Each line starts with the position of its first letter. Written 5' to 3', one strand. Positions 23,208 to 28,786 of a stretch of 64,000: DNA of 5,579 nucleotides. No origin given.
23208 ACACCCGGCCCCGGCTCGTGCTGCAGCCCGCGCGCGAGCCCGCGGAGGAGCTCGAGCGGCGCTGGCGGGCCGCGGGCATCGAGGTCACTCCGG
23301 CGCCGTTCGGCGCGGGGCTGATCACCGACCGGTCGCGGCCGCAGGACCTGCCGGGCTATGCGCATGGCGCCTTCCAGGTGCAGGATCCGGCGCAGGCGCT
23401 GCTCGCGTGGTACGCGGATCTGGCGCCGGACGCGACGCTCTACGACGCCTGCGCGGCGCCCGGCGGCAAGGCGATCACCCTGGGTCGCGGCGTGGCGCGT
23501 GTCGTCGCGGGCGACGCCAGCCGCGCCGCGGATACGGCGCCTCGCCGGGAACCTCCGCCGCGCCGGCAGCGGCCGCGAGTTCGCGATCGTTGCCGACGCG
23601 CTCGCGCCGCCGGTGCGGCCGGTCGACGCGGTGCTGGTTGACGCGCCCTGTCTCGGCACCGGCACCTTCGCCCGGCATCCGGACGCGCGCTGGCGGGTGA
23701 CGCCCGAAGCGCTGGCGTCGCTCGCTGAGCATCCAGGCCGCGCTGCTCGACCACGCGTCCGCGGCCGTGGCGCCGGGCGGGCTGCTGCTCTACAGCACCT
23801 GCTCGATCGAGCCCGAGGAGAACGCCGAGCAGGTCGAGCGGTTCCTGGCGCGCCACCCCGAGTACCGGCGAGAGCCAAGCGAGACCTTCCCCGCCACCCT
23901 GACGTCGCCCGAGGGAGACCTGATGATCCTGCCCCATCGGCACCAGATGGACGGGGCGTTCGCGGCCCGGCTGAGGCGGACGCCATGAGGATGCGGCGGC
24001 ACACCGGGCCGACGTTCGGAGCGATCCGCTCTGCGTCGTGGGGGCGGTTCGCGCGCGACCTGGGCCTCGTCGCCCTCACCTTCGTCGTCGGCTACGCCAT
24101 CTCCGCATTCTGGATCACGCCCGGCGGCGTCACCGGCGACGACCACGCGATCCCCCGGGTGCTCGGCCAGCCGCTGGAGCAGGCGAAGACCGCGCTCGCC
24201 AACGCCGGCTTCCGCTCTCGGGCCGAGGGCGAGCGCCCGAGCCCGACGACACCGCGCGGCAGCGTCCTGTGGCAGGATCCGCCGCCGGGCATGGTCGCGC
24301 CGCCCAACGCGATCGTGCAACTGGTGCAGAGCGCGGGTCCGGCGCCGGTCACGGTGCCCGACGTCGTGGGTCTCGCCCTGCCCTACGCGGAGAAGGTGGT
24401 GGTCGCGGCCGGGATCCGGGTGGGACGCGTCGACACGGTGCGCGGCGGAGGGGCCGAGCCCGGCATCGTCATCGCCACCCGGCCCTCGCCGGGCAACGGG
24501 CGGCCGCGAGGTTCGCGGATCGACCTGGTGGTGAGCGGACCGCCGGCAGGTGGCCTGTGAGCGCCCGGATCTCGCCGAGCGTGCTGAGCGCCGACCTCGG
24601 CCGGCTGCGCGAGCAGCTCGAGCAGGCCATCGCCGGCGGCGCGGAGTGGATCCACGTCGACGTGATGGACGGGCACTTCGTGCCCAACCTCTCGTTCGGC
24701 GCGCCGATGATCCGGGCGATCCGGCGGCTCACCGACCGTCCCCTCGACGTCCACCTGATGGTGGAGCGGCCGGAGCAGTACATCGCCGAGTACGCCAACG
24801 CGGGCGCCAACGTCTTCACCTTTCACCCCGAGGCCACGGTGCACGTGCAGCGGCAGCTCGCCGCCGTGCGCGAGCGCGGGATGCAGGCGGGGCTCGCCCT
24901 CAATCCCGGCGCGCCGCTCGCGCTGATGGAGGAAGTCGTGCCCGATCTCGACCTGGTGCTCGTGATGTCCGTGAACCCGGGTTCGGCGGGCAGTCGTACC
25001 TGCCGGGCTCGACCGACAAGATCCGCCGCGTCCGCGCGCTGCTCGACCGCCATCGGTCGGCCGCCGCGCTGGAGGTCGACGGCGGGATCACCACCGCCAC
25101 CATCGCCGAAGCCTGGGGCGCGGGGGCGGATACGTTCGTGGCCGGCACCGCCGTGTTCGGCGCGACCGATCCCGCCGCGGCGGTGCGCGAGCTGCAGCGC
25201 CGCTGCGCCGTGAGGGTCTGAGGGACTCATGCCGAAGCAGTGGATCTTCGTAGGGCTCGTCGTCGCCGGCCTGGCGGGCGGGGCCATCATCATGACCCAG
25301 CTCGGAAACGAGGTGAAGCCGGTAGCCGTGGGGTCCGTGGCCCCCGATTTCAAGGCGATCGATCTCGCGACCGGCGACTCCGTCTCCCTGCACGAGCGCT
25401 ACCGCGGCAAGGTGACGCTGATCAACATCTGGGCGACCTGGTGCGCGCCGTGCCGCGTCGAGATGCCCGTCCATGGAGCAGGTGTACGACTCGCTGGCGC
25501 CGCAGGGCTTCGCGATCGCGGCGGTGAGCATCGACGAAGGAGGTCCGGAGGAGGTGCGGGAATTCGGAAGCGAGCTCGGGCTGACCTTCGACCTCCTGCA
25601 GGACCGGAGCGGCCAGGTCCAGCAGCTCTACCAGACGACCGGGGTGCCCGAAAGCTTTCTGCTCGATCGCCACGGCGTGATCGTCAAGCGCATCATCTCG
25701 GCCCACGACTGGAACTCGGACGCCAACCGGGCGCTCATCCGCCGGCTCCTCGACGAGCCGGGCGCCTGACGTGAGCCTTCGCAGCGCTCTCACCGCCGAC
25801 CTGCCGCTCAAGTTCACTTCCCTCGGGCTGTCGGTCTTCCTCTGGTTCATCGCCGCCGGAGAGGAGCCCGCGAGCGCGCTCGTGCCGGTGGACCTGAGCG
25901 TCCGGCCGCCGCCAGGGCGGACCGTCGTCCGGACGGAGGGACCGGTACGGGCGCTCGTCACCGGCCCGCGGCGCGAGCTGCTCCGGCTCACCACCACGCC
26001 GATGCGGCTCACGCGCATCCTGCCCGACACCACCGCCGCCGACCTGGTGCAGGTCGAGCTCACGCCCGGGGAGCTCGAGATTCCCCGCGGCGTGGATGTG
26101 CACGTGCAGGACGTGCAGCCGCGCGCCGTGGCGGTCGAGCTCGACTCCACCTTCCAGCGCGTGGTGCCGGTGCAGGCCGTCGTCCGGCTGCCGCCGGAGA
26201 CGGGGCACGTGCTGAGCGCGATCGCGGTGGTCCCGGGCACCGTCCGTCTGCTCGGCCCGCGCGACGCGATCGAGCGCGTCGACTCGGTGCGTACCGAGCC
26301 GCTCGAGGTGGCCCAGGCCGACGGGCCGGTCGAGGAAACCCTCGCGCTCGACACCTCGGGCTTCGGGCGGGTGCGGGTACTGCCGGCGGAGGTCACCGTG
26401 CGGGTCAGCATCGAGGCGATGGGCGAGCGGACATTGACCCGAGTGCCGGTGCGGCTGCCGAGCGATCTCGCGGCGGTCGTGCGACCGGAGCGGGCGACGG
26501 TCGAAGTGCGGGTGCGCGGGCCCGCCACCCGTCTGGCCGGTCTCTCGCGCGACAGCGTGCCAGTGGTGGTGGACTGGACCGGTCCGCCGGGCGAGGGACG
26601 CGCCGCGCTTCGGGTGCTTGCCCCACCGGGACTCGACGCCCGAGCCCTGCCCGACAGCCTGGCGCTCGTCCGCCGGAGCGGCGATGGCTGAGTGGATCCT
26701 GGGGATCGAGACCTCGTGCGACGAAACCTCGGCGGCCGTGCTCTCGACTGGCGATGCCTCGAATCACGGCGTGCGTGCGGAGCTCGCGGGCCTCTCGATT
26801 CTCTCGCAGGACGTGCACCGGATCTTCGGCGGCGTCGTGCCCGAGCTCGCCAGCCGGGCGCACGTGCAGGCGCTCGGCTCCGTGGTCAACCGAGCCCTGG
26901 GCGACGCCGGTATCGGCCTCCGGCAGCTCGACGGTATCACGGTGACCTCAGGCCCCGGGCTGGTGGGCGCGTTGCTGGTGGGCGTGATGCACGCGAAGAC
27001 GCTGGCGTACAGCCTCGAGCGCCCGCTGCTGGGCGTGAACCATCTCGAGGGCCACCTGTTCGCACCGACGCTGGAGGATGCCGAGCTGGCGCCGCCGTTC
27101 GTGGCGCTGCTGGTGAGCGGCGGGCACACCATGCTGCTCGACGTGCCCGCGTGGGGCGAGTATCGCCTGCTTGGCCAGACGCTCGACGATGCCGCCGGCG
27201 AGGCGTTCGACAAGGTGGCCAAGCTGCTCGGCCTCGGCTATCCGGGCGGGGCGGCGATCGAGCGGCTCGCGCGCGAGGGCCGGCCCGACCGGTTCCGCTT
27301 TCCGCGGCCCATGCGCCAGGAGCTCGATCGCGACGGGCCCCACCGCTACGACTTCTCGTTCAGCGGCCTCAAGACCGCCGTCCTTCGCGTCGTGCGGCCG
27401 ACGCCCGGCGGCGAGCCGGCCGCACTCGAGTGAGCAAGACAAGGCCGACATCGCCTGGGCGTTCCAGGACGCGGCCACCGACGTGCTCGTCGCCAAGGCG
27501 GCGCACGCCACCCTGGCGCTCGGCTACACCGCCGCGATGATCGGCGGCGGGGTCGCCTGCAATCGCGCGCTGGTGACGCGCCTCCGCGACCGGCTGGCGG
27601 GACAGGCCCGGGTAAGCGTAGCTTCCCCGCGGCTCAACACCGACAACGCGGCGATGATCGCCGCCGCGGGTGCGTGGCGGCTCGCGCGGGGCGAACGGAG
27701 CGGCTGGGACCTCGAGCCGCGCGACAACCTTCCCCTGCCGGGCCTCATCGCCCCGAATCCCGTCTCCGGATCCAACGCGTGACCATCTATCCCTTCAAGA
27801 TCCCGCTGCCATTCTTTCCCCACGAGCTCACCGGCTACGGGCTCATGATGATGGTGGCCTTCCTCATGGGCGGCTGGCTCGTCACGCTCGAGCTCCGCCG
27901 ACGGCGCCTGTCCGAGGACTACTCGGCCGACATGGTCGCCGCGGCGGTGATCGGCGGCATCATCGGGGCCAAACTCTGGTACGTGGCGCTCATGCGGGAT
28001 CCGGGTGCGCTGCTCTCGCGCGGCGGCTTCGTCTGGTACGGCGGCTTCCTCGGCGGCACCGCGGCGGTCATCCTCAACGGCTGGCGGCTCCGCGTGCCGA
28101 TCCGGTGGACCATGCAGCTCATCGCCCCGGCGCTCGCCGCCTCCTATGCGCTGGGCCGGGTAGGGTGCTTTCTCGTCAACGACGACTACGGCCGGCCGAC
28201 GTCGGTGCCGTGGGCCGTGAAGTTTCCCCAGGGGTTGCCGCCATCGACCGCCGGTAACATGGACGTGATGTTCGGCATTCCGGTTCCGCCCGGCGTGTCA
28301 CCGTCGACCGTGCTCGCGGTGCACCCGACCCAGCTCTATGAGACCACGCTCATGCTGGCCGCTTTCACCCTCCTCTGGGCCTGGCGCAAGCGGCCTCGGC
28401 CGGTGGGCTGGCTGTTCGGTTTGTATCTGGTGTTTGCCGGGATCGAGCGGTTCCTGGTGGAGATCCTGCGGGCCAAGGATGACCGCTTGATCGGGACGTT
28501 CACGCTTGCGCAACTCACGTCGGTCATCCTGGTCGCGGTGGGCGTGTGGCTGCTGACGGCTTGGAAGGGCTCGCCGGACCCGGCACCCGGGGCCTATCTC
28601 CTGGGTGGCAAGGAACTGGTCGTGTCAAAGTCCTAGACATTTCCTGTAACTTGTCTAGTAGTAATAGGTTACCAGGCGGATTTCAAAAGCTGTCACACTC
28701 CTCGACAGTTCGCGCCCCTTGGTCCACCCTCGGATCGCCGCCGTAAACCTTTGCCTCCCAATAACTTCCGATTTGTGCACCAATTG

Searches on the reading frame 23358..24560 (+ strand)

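Call 20: search_protein_families(library=pfam, proteins=[window:23358-24560:+])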
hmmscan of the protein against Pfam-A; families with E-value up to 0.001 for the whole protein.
window:23358-24560:+ (400 aa): 2 families
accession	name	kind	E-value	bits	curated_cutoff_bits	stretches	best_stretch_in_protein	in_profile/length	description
PF03793.24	PASTA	-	1.9e-21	76.2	23.2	2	265-323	3-61/64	PASTA domain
PF01189.24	Methyltr_RsmB-F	-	2.9e-08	34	27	1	57-124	44-115/199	16S rRNA methyltransferase RsmB/F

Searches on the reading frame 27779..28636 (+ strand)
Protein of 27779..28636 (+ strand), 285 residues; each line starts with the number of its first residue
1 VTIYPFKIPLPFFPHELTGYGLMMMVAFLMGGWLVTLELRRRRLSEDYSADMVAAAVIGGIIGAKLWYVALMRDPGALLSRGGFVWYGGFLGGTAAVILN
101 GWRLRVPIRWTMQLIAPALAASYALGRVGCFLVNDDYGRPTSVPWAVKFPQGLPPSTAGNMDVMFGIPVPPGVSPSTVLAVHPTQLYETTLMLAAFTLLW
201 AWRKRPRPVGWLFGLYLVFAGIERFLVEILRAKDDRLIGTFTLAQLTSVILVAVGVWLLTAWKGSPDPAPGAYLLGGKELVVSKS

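Call 11: find_related_loci(query=window:27779-28633:+, collection=genome_contigs, flank=4000)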
Query window:27779-28633:+ (285 aa) in genome_contigs; peptide patterns used: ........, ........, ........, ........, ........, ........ (x = any residue, [..] = any of these).
443 stretches matched a pattern; 348 encode a relative of the query (tblastn E <= 1e-3); the best 80 are kept; 80 distinct loci.
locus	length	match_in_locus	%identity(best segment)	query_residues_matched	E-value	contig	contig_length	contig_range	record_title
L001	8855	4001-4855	94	1-284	4e-175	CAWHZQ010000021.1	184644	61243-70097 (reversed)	MAG: uncultured Gemmatimonadales bacterium isolate MFD08821.bin.2.30 genome assembly, contig: contig_6665, whole genome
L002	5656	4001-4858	92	1-285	2e-174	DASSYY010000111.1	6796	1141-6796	MAG TPA_asm: Gemmatimonadales bacterium isolate SMAG_U693 k141_907131, whole genome shotgun sequence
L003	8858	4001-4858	91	1-285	2e-171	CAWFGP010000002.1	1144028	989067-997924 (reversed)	MAG: uncultured Gemmatimonadales bacterium isolate MFD04944.bin.1.216 genome assembly, contig: contig_16001, whole genom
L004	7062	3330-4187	88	1-285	5e-169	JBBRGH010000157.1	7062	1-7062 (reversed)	MAG: Gemmatimonadales bacterium isolate Co_metawrap_2612 Cmw_2612_k141_24877776_length_7062_cov_7.0000, whole genome sho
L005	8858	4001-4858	89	1-285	7e-167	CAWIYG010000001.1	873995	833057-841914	MAG: uncultured Gemmatimonadales bacterium isolate MFD04935.bin.2.79 genome assembly, contig: contig_2292, whole genome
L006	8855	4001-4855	84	1-285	6e-161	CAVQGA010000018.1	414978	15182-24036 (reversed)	MAG: uncultured Gemmatimonadales bacterium isolate MFD08416.bin.1.3 genome assembly, contig: contig_5759, whole genome s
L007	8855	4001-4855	84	1-285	3e-161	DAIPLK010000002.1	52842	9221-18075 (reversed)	MAG TPA_asm: Gemmatimonadales bacterium isolate CTOTU26080 NODE_152_length_52842_cov_14.025556, whole genome shotgun seq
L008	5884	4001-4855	85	1-285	2e-160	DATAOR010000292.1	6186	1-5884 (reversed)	MAG TPA_asm: Gemmatimonadales bacterium isolate SMAG_U7050 k141_3064951, whole genome shotgun sequence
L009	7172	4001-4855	80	1-285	2e-154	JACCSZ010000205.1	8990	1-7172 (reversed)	MAG: Gemmatimonadales bacterium isolate MGR_bin61 SD2897-2912_k127_4755779, whole genome shotgun sequence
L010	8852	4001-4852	85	1-284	2e-152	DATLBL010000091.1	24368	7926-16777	MAG TPA_asm: Gemmatimonadales bacterium isolate SMAG_U14297 k141_8386260, whole genome shotgun sequence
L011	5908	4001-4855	82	1-285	1e-152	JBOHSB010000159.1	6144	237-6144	MAG: Gemmatimonadales bacterium isolate TC-S_metawrap_bin.265 k127_76964, whole genome shotgun sequence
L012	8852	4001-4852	80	1-283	6e-151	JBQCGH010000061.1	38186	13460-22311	MAG: Gemmatimonadales bacterium isolate bin251 k141_2535401, whole genome shotgun sequence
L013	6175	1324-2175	83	1-284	2e-150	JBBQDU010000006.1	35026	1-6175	MAG: Gemmatimonadales bacterium isolate Co_metawrap_1143 Cmw_1143_k141_3261850_length_35026_cov_11.0000, whole genome sh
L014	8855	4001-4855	82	1-285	5e-150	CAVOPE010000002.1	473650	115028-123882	MAG: uncultured Gemmatimonadales bacterium isolate MFD00392.bin.1.345 genome assembly, contig: contig_21652, whole genom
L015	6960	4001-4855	80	1-285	1e-149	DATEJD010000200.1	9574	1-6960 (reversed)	MAG TPA_asm: Gemmatimonadales bacterium isolate SMAG_U8855 k141_1202489, whole genome shotgun sequence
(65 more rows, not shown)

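Call 20: search_protein_families(library=pfam, proteins=[window:27779-28636:+])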
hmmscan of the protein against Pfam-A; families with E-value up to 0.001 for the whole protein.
window:27779-28636:+ (285 aa): 1 family
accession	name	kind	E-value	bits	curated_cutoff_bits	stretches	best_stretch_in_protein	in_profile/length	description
PF01790.23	LGT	-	4.6e-51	173.9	24.9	1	14-259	8-238/240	Prolipoprotein diacylglyceryl transferase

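Call 59: find_homologous_proteins(query=window:27779-28633:+, max_evalue=1e-30)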
Query window:27779-28633:+ (285 aa): 7921 proteins with E <= 1e-30 among 8000 candidates; the best 120 are listed.
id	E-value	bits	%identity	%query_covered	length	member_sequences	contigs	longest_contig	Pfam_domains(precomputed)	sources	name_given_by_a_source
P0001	2.6e-186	636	100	100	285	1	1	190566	PF01790.24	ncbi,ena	-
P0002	4.7e-176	603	93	100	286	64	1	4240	PF01790.24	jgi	jgi:phosphatidylglycerol---prolipoprotein diacylglyceryl transferase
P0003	3.3e-175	600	92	100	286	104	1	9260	PF01790.24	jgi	jgi:phosphatidylglycerol:prolipoprotein diacylglycerol transferase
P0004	1.3e-168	578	88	100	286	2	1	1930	PF01790.24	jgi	jgi:phosphatidylglycerol:prolipoprotein diacylglycerol transferase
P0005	1.6e-167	575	89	100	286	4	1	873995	PF01790.24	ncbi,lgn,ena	-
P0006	3.7e-167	573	89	100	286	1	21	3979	PF01790.24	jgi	jgi:phosphatidylglycerol---prolipoprotein diacylglyceryl transferase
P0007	5.3e-167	573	88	100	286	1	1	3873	PF01790.24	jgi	jgi:phosphatidylglycerol---prolipoprotein diacylglyceryl transferase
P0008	9.3e-167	572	88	100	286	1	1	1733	PF01790.24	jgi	-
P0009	2.1e-166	571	88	100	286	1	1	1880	PF01790.24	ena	-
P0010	2.3e-163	561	86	100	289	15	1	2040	PF01790.24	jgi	jgi:phosphatidylglycerol:prolipoprotein diacylglycerol transferase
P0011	7.8e-163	559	86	100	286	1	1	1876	PF01790.24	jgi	-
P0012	4.6e-162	557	85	100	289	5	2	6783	PF01790.24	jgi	-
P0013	8.0e-162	556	86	100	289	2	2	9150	PF01790.24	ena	-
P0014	8.3e-162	556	84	100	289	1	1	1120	PF01790.24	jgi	jgi:phosphatidylglycerol:prolipoprotein diacylglycerol transferase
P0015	2.7e-161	554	85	100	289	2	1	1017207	PF01790.24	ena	-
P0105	1.1e-143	496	78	100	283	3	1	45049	PF01790.24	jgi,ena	-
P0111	2.4e-143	495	77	100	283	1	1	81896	PF01790.24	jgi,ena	-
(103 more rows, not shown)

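Call 61: find_encoding_contigs(protein=P0105, flank=10000, max_places=3)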
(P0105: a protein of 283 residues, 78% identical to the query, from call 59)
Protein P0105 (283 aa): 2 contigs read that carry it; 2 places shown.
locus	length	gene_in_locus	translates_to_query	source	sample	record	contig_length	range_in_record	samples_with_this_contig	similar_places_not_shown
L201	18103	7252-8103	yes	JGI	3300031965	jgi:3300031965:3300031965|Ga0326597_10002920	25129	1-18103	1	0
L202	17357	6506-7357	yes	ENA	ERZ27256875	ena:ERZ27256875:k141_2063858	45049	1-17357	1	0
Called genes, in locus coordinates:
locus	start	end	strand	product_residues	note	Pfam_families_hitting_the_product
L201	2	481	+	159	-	?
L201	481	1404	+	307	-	PF00551:Formyl_trans_N, PF02911:Formyl_trans_C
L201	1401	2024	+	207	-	PF02581:TMP-TENI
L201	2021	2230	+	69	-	PF02597:ThiS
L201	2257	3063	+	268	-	PF05690:ThiG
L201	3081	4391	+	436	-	PF01029:NusB, PF22458:RsmF-B_ferredox (weak), PF01189:Methyltr_RsmB-F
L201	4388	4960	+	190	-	PF03793:PASTA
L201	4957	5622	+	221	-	PF00834:Ribul_P_3_epim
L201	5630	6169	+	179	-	PF00578:AhpC-TSA, PF08534:Redoxin, PF00085:Thioredoxin (faint), PF13905:Thioredoxin_8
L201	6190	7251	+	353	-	PF00814:TsaD, PF22521:HypF_C_2 (weak)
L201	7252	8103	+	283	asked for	PF01790:LGT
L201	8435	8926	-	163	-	PF03737:RraA-like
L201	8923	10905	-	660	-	PF00034:Cytochrom_C (weak), PF13442:Cytochrome_CBB3, PF03239:FTR1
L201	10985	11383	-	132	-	PF01648:ACPS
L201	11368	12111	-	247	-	-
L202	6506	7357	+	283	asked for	PF01790:LGT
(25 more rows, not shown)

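Call 62: find_encoding_contigs(protein=P0111, flank=10000, max_places=3)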
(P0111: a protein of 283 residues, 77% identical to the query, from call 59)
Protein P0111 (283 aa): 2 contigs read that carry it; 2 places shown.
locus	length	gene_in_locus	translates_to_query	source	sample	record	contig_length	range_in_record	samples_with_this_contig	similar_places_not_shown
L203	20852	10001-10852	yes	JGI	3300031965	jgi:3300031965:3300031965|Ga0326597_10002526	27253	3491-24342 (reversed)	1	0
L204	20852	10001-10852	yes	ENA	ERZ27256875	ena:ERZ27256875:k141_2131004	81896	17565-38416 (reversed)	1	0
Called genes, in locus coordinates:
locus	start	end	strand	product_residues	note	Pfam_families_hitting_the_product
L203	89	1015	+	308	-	PF02547:Queuosine_synth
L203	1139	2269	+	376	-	PF01702:TGT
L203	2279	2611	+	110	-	PF02699:YajC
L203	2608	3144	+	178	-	PF01327:Pep_deformylase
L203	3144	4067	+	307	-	PF00551:Formyl_trans_N, PF02911:Formyl_trans_C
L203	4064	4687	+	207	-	PF02581:TMP-TENI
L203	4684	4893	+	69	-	PF02597:ThiS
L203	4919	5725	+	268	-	PF05690:ThiG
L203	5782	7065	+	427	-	PF01029:NusB, PF22458:RsmF-B_ferredox, PF01189:Methyltr_RsmB-F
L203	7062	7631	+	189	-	PF03793:PASTA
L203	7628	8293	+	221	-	PF00834:Ribul_P_3_epim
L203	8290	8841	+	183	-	PF00578:AhpC-TSA, PF08534:Redoxin, PF13905:Thioredoxin_8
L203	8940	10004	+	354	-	PF00814:TsaD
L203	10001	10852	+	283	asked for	PF01790:LGT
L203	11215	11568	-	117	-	-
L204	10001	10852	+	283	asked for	PF01790:LGT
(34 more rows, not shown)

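Call 63: find_encoding_contigs(protein=P0001, flank=1000, max_places=2)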
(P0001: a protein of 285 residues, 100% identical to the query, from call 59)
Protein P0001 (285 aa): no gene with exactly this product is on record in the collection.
